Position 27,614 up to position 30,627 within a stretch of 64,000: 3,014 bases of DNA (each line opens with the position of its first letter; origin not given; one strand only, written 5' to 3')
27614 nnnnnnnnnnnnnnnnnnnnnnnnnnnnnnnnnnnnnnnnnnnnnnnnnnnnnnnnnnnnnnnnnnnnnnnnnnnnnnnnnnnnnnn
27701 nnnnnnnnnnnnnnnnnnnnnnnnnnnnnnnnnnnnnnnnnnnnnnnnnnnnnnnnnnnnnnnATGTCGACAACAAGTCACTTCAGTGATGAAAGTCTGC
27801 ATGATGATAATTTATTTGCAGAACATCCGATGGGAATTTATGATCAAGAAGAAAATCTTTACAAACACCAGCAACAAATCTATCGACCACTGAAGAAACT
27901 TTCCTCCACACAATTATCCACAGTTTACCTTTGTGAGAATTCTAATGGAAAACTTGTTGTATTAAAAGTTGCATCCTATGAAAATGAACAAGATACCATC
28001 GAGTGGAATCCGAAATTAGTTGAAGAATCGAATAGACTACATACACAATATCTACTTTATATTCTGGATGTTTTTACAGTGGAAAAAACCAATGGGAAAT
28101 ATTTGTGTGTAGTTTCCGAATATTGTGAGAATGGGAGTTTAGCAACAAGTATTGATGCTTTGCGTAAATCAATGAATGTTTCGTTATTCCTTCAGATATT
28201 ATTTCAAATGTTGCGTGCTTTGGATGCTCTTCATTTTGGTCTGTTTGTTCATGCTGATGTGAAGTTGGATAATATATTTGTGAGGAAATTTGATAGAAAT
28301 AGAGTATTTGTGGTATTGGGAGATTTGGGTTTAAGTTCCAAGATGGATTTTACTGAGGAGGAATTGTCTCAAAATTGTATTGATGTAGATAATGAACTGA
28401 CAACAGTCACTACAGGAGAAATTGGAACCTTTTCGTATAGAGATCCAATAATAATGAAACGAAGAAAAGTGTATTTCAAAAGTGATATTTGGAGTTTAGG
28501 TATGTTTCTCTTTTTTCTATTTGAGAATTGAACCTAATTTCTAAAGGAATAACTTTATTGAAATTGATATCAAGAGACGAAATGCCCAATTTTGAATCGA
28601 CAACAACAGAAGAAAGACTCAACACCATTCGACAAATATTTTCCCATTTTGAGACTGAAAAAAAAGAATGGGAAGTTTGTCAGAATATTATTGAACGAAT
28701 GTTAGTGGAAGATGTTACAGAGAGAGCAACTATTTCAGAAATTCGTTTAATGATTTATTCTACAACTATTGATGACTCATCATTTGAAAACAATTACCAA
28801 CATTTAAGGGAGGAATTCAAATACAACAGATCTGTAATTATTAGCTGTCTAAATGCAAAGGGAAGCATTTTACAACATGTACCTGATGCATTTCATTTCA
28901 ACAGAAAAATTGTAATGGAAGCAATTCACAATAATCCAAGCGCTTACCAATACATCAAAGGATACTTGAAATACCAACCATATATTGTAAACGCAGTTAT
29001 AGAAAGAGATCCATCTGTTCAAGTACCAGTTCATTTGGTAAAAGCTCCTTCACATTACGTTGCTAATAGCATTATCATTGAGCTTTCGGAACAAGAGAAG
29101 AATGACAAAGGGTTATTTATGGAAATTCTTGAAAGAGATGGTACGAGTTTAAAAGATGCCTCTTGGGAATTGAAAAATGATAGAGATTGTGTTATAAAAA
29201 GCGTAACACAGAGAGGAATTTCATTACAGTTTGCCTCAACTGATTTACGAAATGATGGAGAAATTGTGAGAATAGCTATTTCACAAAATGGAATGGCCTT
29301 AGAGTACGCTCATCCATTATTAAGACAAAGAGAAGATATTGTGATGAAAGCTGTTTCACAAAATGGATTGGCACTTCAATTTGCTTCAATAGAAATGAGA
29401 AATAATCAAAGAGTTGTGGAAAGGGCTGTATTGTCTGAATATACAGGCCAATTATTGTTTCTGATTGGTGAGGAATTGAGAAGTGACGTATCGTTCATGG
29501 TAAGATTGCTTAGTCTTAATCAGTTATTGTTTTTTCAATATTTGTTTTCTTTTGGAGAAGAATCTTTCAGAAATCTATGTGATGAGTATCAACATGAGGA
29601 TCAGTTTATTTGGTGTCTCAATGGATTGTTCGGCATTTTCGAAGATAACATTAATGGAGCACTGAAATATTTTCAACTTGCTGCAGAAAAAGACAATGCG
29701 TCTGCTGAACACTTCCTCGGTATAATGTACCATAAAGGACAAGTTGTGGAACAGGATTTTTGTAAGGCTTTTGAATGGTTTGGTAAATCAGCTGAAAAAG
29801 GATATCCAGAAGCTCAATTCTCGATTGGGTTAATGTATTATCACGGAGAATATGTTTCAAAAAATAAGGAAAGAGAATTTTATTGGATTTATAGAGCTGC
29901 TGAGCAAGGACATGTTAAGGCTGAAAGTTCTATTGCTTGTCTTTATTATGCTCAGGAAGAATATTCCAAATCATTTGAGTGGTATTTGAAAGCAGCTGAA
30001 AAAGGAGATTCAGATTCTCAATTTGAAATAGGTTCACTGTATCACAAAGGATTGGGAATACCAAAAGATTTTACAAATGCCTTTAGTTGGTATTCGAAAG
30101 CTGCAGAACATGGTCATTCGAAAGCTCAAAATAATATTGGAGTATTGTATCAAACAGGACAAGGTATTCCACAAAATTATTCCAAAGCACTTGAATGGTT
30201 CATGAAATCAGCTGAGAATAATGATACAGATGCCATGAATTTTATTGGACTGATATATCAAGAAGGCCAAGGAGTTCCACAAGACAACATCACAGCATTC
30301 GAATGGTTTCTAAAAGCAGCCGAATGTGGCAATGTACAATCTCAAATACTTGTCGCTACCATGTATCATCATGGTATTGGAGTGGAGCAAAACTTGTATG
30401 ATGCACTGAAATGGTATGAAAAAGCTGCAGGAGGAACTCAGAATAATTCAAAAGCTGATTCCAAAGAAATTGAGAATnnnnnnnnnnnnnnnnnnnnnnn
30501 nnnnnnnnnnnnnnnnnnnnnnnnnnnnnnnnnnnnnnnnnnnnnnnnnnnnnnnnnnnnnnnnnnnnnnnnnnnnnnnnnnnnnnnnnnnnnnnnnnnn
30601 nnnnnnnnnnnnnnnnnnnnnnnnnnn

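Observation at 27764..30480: Atypical kinase domain fused to a novel ~38-aa repeat module and a Sel1 array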

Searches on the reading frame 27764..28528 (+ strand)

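Call 4: search_protein_families(library=pfam, proteins=[window:27764-28528:+], max_evalue=1)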
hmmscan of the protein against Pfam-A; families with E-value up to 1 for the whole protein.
window:27764-28528:+ (255 aa): 5 families
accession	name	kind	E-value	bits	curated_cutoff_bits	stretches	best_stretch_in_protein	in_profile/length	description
PF00069.31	Pkinase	-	1.1e-23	84.5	31.7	1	43-253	4-191/263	Protein kinase domain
PF07714.23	PK_Tyr_Ser-Thr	-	1.6e-16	60.8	23.1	1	44-253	5-198/258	Protein tyrosine and serine/threonine kinase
PF03109.22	ABC1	-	0.012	15.2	22.9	1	116-198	145-221/244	ABC1 atypical kinase-like domain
PF01636.29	APH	-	0.15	12.2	23.2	1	144-183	149-192/239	Phosphotransferase enzyme family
PF14042.11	DUF4247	-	0.26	12.4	27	1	47-112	28-83/122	Domain of unknown function (DUF4247)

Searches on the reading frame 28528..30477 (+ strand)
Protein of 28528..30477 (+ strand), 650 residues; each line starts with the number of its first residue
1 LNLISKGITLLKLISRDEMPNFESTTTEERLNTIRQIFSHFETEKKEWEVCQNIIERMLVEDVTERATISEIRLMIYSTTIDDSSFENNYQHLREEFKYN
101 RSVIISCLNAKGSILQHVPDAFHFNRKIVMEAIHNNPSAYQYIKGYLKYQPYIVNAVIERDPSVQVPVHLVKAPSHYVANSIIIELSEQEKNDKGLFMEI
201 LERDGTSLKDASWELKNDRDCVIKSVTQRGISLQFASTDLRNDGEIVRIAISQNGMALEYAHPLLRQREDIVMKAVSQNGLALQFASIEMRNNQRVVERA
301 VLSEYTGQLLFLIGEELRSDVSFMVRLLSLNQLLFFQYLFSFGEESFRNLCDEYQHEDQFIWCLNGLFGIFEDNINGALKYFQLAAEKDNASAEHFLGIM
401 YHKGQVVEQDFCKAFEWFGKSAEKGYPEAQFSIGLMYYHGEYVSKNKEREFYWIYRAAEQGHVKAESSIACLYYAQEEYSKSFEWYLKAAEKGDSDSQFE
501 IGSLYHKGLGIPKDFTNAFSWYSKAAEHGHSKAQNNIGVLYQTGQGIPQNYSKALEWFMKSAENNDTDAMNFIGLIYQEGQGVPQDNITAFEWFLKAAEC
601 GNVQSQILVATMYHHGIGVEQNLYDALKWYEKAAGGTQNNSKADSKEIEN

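Call 4: search_protein_families(library=pfam, proteins=[window:28528-30477:+], max_evalue=1)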
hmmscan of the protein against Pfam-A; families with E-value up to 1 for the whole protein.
window:28528-30477:+ (650 aa): 7 families
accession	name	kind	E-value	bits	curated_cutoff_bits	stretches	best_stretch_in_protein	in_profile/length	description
PF08238.18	Sel1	-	1.1e-64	213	30.7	8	568-602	2-36/36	Sel1 repeat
PF13475.11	DUF4116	-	1.4e-42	143.4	24.9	5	218-266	1-49/49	Domain of unknown function (DUF4116)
PF23310.1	TPR_27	-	0.00032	20.8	27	1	418-479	19-77/110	Plant tetratrico peptide repeats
PF20168.4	PDS5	-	0.014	13.7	27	1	9-134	634-756/1053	Sister chromatid cohesion protein PDS5 protein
PF12948.12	MSP7_C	-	0.15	13.2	27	1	17-92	16-90/125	MSP7-like protein C-terminal domain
PF13374.12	TPR_10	-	0.15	12.6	27.5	0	468-491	7-30/42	Tetratricopeptide repeat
PF20308.4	TPR-S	-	0.35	11.9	27.6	0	514-624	1-93/102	Tetratricopeptide Repeats-Sensor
